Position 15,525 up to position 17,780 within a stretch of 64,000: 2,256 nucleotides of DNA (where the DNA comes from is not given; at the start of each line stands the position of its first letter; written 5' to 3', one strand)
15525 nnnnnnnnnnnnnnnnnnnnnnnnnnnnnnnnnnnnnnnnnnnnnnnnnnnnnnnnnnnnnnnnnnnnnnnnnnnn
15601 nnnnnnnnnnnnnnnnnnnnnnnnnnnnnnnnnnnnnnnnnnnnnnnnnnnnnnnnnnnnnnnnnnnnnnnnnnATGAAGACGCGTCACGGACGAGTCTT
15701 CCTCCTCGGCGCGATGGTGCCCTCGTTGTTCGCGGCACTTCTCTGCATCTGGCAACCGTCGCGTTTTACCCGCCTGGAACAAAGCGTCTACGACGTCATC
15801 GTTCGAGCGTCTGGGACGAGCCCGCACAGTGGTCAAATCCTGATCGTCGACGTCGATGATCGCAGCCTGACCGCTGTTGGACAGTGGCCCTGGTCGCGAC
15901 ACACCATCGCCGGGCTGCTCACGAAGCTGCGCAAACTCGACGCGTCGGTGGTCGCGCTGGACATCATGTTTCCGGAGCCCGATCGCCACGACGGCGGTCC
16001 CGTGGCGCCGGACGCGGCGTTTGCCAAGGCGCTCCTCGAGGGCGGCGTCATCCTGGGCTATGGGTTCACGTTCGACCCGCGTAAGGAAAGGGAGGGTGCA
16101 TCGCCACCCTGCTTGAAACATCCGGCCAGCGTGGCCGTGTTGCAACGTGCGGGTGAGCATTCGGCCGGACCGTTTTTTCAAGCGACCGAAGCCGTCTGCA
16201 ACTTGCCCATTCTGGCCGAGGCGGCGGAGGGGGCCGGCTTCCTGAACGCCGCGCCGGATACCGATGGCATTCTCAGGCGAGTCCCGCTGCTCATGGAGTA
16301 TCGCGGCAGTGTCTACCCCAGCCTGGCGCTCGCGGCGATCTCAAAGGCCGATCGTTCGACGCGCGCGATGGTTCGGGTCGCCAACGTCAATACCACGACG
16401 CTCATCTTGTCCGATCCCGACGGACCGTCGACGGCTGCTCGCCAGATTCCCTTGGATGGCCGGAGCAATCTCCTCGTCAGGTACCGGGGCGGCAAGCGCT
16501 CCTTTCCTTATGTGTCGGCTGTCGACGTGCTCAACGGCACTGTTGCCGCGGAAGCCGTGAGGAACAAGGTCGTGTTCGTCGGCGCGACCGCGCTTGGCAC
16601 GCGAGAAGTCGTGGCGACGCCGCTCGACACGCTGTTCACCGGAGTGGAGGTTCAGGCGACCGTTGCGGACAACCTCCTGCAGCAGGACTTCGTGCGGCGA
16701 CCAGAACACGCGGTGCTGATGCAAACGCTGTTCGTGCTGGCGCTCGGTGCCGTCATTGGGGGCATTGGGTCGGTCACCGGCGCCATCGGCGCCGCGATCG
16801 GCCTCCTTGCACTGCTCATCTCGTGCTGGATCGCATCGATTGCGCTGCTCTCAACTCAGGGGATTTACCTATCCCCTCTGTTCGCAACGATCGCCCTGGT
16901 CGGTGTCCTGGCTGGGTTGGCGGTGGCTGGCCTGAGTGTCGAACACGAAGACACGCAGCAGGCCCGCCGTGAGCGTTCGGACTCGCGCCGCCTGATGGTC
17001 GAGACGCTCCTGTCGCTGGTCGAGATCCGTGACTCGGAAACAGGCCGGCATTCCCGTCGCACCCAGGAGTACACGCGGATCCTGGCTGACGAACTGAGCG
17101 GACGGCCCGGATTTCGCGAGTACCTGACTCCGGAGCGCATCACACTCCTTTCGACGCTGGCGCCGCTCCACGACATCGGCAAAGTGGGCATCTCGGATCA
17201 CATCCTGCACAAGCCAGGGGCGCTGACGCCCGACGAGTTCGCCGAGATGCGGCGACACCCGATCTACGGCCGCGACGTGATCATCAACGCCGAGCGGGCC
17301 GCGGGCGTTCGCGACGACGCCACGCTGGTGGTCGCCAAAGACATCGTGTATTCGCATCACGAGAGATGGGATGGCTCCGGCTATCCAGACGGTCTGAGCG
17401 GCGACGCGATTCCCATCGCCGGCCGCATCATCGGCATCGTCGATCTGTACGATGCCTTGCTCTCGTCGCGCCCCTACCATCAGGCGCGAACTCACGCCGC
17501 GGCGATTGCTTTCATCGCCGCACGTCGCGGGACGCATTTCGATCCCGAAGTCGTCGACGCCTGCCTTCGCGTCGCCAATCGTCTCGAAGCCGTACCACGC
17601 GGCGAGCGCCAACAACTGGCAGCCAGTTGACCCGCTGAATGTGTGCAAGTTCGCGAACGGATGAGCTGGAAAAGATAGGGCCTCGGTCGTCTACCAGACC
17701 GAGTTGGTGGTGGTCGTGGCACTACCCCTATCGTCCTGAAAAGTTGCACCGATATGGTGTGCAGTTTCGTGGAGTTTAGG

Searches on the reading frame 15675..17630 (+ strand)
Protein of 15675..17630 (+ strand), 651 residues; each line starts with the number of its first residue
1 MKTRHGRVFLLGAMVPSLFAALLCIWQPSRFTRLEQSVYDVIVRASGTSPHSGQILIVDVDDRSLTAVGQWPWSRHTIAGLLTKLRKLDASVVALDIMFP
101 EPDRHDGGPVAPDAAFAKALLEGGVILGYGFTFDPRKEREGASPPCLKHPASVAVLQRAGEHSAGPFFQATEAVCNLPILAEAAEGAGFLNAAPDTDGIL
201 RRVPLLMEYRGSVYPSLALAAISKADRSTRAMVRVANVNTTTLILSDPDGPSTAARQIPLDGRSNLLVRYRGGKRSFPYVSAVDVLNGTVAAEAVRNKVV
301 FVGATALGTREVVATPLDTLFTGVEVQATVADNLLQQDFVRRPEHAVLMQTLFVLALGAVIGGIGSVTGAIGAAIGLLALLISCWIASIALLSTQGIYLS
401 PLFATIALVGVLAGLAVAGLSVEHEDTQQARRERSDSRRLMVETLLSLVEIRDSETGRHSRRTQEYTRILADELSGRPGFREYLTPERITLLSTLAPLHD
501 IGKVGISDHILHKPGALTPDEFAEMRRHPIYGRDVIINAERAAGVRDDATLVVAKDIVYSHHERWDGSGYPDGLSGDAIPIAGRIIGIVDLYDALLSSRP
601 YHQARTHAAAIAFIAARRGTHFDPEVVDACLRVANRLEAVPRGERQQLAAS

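Call 62: search_protein_families(library=pfam, proteins=[window:15675-17630:+], max_evalue=0.001)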
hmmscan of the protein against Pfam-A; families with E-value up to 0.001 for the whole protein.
window:15675-17630:+ (651 aa): 3 families
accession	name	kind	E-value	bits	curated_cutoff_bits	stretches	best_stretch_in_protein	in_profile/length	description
PF05226.16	CHASE2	-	1.4e-61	208.8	26.3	1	20-357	4-254/257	CHASE2 domain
PF13487.12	HD_5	-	3.2e-29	102.3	27.2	1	491-626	41-170/170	HD domain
PF01966.28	HD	-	5.4e-16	59.4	22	1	457-594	2-115/116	HD domain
